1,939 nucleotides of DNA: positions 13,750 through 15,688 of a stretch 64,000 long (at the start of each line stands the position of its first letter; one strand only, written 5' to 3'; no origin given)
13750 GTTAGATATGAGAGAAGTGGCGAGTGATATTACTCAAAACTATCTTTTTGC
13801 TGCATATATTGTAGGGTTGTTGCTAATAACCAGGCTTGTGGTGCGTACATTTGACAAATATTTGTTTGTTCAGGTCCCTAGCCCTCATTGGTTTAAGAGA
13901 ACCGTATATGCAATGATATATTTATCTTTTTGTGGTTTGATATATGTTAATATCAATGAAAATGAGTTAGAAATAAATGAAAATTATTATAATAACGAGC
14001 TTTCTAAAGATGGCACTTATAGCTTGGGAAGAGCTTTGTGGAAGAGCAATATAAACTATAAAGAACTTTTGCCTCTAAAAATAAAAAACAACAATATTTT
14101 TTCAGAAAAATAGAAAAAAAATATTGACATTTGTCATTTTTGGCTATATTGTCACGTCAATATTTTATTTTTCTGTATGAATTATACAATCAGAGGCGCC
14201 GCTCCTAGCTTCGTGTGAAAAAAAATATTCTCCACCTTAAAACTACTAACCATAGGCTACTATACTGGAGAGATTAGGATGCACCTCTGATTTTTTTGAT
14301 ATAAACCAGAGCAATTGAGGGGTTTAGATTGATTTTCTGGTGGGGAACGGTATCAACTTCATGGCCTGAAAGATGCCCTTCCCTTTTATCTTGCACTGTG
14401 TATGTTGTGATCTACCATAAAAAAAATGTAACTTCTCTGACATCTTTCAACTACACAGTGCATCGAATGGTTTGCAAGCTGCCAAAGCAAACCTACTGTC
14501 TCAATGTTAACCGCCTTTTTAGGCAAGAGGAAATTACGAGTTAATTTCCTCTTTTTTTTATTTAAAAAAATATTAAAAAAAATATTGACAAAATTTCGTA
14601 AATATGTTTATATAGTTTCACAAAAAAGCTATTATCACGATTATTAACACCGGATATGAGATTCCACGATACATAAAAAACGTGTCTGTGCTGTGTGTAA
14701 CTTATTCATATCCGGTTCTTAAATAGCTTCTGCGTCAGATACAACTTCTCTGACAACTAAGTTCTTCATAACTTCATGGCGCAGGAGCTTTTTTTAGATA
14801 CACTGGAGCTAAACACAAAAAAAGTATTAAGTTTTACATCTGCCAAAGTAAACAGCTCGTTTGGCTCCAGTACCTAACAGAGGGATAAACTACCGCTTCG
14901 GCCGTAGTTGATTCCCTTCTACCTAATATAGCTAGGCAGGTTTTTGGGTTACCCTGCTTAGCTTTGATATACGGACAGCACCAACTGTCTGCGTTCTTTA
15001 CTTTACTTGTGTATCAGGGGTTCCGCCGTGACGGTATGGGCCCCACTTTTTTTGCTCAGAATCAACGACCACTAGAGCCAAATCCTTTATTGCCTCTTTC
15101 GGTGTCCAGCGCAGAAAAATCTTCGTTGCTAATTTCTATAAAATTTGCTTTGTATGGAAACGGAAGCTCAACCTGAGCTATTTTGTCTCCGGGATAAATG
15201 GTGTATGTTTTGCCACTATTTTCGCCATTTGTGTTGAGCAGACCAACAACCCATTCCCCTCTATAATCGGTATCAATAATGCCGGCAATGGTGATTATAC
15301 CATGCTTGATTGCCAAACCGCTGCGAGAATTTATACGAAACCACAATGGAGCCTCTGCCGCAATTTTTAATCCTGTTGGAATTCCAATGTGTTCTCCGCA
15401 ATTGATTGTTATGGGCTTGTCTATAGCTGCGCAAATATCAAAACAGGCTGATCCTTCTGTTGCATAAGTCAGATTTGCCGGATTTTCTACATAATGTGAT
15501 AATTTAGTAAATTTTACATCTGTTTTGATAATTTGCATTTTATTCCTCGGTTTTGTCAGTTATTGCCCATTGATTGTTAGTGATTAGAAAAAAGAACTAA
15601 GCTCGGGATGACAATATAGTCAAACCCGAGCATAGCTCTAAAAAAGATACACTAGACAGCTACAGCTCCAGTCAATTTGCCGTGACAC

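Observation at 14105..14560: Promoter plus structured-RNA cassette present in two paralogous copies (copy 1)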

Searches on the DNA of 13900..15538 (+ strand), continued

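Call 78: search_with_rna_model(model_id=R1, sources=[window, L010, L011, L015], max_evalue=0.01, make_alignment=true, show_alignments=5)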
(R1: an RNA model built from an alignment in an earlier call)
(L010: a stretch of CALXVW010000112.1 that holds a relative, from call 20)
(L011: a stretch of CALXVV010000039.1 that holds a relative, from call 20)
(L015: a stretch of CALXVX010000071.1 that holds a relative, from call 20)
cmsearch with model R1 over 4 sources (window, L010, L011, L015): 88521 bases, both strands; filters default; matches with E-value up to 0.01: 5.
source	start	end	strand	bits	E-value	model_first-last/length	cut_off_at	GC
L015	4193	4339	-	149.8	2.9e-31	1-149/149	no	0.48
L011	5118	5262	-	148.7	5.2e-31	1-149/149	no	0.43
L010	5156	5298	-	145.9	2.2e-30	1-149/149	no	0.47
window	14182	14349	+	90.2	4.8e-18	1-149/149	no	0.4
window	31527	31716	+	29.4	0.00014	1-149/149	no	0.38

Alignment A8: 5 matches aligned to the model, 262 columns, each read 5' to 3' on its own strand. Consensus structure (alignment columns), stored with it:
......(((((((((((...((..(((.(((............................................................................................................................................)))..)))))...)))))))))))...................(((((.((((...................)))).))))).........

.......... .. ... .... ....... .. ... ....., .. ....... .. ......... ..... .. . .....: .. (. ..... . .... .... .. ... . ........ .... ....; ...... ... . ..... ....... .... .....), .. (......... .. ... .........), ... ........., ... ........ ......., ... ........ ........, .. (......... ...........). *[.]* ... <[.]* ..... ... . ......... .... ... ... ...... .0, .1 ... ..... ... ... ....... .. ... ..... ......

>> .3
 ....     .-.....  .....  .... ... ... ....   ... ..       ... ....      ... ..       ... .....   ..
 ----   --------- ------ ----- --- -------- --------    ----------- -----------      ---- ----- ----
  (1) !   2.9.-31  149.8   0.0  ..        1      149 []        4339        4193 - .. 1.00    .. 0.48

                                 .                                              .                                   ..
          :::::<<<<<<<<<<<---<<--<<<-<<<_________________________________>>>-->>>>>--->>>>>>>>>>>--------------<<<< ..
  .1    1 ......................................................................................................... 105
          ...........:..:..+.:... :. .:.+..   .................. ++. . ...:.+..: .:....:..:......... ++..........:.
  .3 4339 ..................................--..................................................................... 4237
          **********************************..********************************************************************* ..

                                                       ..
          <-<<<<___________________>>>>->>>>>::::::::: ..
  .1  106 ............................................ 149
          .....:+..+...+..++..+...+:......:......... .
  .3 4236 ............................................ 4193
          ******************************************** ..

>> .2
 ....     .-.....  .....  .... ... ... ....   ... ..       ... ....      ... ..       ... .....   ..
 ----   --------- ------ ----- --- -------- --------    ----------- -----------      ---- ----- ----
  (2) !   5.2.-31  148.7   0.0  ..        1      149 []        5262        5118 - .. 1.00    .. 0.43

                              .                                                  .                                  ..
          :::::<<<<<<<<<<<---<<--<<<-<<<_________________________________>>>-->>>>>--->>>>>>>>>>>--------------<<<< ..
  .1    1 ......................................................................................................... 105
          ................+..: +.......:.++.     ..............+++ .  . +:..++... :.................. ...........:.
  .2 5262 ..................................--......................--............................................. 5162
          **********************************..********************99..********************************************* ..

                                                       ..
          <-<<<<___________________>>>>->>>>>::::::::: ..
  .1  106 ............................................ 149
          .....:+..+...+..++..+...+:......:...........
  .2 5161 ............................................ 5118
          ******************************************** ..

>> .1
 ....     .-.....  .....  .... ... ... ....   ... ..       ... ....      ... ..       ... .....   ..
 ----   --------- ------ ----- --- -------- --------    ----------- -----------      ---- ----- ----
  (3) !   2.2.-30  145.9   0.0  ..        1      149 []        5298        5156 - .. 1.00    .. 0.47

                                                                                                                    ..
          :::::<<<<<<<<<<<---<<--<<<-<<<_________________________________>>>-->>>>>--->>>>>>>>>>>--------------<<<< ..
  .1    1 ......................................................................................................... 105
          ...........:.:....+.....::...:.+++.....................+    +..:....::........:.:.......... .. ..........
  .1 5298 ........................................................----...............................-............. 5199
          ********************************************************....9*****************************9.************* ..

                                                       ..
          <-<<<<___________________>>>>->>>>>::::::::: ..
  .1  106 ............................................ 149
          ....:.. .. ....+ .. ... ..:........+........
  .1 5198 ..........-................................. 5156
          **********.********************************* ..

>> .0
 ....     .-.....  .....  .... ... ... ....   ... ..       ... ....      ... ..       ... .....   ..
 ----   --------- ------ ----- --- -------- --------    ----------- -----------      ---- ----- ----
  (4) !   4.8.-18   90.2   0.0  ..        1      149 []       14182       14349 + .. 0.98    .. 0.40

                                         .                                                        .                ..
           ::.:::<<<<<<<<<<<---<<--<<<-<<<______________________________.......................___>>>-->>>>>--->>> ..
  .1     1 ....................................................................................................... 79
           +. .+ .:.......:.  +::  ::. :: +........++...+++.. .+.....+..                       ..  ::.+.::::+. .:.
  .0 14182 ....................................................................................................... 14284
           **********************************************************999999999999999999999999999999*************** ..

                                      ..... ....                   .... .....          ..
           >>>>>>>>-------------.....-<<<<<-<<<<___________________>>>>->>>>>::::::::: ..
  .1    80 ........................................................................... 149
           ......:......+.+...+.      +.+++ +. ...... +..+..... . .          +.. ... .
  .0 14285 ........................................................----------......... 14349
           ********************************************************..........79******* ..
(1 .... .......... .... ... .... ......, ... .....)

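Call 89: search_with_rna_model(model_id=R1, sources=[window, L010, L011, L015, L210, L211, L212, L213, L214], max_evalue=0.01, make_alignment=true)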
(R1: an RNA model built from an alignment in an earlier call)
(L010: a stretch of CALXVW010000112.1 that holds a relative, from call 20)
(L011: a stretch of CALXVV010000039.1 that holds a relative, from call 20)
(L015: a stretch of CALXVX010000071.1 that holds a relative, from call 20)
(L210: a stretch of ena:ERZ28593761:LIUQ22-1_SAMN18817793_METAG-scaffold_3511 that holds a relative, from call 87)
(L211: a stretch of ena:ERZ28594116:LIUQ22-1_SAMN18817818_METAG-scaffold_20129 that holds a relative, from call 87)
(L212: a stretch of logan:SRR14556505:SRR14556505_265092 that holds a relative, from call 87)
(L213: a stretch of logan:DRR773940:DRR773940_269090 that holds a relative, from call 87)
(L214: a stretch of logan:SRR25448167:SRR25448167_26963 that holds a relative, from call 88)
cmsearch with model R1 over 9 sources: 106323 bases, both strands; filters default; matches with E-value up to 0.01: 5.
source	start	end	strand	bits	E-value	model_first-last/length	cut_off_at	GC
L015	4193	4339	-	149.8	3.5e-31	1-149/149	no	0.48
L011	5118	5262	-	148.7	6.3e-31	1-149/149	no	0.43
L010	5156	5298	-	145.9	2.6e-30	1-149/149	no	0.47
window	14182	14349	+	90.2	5.7e-18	1-149/149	no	0.4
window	31527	31716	+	29.4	0.00017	1-149/149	no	0.38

Alignment A10: 5 matches aligned to the model, 262 columns, each read 5' to 3' on its own strand. Consensus structure (alignment columns), stored with it:
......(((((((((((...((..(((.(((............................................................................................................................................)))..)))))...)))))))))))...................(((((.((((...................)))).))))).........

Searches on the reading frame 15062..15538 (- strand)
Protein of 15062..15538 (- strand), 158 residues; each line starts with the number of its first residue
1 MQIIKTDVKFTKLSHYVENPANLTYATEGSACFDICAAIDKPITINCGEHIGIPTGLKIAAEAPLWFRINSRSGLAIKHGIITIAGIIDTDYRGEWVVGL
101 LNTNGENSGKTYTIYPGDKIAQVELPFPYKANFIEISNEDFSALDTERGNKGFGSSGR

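Call 14: search_protein_families(library=ncbifam, proteins=[window:15062-15538:-])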
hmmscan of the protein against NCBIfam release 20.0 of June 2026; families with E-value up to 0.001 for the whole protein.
window:15062-15538:- (158 aa): 3 families
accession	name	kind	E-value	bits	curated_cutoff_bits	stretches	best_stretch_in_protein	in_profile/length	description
NF001862.0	PRK00601.1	equivalog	2e-29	102.1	103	1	6-158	6-149/150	dUTP diphosphatase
TIGR00576.1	dut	superfamily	2.1e-27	95.6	102.55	1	9-158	3-143/143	dUTP diphosphatase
NF010561.0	PRK13956.1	equivalog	5e-05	23.2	223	1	13-95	9-91/147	dUTP diphosphatase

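Call 16: find_encoding_contigs(protein=window:15062-15538:-, flank=3000, max_places=6)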
Protein window:15062-15538:- (158 aa): 22 contigs read that carry it; 6 places shown.
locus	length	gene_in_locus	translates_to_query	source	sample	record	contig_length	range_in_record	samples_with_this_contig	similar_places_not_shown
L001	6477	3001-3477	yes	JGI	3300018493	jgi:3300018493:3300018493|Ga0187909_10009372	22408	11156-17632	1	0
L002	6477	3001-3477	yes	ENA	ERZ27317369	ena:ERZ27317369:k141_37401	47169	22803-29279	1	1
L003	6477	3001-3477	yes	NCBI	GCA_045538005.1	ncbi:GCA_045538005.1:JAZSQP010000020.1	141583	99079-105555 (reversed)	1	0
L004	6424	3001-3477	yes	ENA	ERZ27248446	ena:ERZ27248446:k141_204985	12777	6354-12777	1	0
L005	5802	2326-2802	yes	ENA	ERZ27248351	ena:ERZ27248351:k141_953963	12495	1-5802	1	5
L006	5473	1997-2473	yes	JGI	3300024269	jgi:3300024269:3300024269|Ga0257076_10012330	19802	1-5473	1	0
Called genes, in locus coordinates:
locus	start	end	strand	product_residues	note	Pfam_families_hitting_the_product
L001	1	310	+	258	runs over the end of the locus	PF02129:Peptidase_S15 (weak), PF00326:Peptidase_S9 (faint)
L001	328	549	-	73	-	PF13467:RHH_4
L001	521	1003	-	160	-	PF04386:SspB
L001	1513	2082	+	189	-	PF00186:DHFR_1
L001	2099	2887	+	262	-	PF00303:Thymidylat_synt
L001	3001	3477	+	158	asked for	PF00692:dUTPase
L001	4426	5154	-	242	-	-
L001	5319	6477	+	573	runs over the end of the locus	-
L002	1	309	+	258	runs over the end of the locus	PF02129:Peptidase_S15 (weak), PF00326:Peptidase_S9 (faint)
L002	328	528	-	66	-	PF13467:RHH_4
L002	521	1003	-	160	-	PF04386:SspB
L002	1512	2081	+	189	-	PF00186:DHFR_1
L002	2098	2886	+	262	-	PF00303:Thymidylat_synt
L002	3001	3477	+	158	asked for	PF00692:dUTPase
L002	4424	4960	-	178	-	-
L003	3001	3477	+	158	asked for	PF00692:dUTPase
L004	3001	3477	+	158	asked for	PF00692:dUTPase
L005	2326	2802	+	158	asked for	PF00692:dUTPase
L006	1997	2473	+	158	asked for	PF00692:dUTPase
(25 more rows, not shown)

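Call 18: find_homologous_proteins(query=window:15062-15538:-, max_evalue=1e-20)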
Query window:15062-15538:- (158 aa): 399 proteins with E <= 1e-20 among 3216 candidates; the best 120 are listed.
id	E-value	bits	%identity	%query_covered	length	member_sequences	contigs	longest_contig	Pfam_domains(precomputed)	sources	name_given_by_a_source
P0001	4.1e-101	353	99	100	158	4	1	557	PF00692.25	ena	-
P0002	2.5e-87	309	87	100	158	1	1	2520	PF00692.25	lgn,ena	-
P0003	3.4e-87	308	86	100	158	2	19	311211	PF00692.25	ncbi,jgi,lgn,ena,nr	ncbi:MAG: dUTP diphosphatase [Alphaproteobacteria bacterium]|nr:dUTP diphosphatase [Alphaproteobacte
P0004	3.5e-87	308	87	100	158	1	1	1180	PF00692.25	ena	-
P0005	5.1e-87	308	86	100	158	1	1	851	PF00692.25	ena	-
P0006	9.0e-87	307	86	100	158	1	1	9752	PF00692.25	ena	-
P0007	3.3e-86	305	86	100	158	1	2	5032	PF00692.25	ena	-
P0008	5.6e-82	291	82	100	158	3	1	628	PF00692.25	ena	-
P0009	1.7e-80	286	80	100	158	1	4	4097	PF00692.25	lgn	-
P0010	2.8e-80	286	81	100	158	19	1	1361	PF00692.25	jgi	-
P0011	1.4e-79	283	80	100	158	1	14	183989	PF00692.25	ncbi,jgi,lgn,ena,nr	ncbi:MAG: dUTP diphosphatase [Alphaproteobacteria bacterium]|nr:dUTP diphosphatase [Alphaproteobacte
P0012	3.1e-79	282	80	100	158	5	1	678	PF00692.25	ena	-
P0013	3.2e-79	282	80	100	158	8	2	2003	PF00692.25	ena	-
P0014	3.7e-79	282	80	100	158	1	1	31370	PF00692.25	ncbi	-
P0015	3.7e-79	282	80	100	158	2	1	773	PF00692.25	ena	-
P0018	5.0e-79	282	80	100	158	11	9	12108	PF00692.25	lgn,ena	-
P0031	1.1e-75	271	77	100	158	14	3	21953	PF00692.25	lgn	-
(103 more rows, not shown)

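Call 20: find_related_loci(query=A3, collection=genome_contigs, flank=4000)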
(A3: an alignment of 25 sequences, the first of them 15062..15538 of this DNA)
Query A3 (158 aa) in genome_contigs; peptide patterns used: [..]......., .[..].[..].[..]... (x = any residue, [..] = any of these).
111 stretches matched a pattern; 65 encode a relative of the query (tblastn E <= 1e-3); 65 distinct loci.
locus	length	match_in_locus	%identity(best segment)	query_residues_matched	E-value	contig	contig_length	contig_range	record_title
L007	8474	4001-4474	82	1-158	9e-87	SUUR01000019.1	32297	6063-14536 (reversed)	MAG: Alphaproteobacteria bacterium isolate SIG51 NODE_28760_length_32297_cov_3.834660, whole genome shotgun sequence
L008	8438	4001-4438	87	1-146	3e-86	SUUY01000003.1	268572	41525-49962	MAG: Alphaproteobacteria bacterium isolate SIG58 NODE_425_length_268572_cov_10.932310, whole genome shotgun sequence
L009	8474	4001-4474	80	1-158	1e-85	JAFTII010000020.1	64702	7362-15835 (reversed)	MAG: Alphaproteobacteria bacterium isolate RGIG3845 Roe_deer_Cecum-1__c367678, whole genome shotgun sequence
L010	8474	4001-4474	80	1-158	2e-85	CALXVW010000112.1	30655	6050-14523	MAG: uncultured Alphaproteobacteria bacterium isolate E40__bin9 genome assembly, contig: E40__k127_2349289, whole genome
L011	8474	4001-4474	80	1-158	5e-85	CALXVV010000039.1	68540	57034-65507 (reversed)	MAG: uncultured Alphaproteobacteria bacterium isolate E04__bin378 genome assembly, contig: E04__k127_2538824, whole geno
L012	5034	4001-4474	79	1-158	2e-84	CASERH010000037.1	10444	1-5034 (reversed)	uncultured proteobacterium isolate O27_L1_392392_idba_bin.56 genome assembly, contig: O27_L1_392392_idba_bin.56.fa_scaff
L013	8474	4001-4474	74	1-158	1e-82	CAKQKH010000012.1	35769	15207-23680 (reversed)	MAG: uncultured Alphaproteobacteria bacterium isolate REFINED_METABAT215_TOP10_CONTIGS_1500_ASSEMBLY_K77_MERGED__Hadza_M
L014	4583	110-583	77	1-158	2e-82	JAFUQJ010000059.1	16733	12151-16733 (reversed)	MAG: Alphaproteobacteria bacterium isolate RGIG4730 Roe_deer_Rectum.Co__c791972, whole genome shotgun sequence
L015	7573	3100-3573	77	1-158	1e-82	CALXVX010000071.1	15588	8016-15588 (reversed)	MAG: uncultured Alphaproteobacteria bacterium isolate E21__bin46 genome assembly, contig: E21__k127_7447803, whole genom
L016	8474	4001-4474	75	1-158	3e-81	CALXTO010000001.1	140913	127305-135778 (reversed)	MAG: uncultured Alphaproteobacteria bacterium isolate BRZ_CT__bin33 genome assembly, contig: BRZ_CT__NODE_196_length_140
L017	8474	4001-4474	76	1-158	5e-80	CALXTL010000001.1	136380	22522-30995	MAG: uncultured Alphaproteobacteria bacterium isolate BRZ_KN__bin99 genome assembly, contig: BRZ_KN__NODE_105_length_136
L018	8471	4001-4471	73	1-157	2e-78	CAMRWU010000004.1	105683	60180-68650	MAG TPA_asm: uncultured proteobacterium isolate SRR13573577_bin.13_metawrap_v1.3_MAG genome assembly, contig: NODE.145_l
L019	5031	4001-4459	73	6-158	4e-78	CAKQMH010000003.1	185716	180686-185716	MAG: uncultured Alphaproteobacteria bacterium isolate REFINED_METABAT215_TOP10_CONTIGS_1500_ASSEMBLY_K77_MERGED__Hadza_M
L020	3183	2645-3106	76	4-157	3e-78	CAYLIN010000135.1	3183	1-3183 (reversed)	MAG TPA_asm: uncultured Azospirillaceae bacterium isolate SRP199465_co2_209 genome assembly, contig: NODE_85697_length_3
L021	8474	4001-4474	71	1-158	2e-77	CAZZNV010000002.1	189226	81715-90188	MAG TPA_asm: uncultured Azospirillaceae bacterium isolate SRP199465_co1_58 genome assembly, contig: NODE_54_length_18922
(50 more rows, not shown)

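Call 87: find_encoding_contigs(protein=P0018, flank=2500, max_places=4)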
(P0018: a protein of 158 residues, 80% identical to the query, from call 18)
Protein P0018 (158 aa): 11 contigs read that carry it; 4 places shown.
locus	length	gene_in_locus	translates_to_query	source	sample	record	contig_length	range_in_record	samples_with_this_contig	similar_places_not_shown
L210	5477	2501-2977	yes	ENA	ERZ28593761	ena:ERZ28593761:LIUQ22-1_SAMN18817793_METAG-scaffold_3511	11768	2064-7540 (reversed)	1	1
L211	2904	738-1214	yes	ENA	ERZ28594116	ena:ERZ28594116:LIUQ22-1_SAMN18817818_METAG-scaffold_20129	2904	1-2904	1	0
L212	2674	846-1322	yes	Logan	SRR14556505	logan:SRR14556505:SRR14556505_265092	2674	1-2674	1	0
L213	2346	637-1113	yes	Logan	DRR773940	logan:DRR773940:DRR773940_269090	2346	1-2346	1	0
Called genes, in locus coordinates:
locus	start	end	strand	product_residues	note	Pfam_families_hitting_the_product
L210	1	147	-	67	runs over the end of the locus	PF13467:RHH_4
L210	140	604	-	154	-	PF04386:SspB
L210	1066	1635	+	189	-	PF00186:DHFR_1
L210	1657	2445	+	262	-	PF00303:Thymidylat_synt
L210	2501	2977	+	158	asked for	PF00692:dUTPase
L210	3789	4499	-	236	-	-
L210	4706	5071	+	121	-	-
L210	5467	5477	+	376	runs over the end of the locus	PF01467:CTP_transf_like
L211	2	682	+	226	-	?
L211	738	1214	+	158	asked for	PF00692:dUTPase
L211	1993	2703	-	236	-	-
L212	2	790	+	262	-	PF00303:Thymidylat_synt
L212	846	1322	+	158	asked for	PF00692:dUTPase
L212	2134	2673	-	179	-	?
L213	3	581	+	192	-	?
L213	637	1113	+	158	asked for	PF00692:dUTPase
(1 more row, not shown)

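Call 88: find_encoding_contigs(protein=P0031, flank=2500, max_places=4)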
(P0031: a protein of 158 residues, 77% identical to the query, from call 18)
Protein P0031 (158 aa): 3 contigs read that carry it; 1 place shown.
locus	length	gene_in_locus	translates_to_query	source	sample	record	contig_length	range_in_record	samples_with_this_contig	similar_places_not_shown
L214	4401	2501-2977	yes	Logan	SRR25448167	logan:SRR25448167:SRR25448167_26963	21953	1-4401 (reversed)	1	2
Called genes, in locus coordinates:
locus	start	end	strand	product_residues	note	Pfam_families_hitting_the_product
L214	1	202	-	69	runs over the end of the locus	PF13467:RHH_4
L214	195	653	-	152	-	PF04386:SspB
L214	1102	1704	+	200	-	PF00186:DHFR_1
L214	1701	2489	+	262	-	PF00303:Thymidylat_synt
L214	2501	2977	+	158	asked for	PF00692:dUTPase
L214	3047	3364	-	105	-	-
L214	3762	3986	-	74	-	-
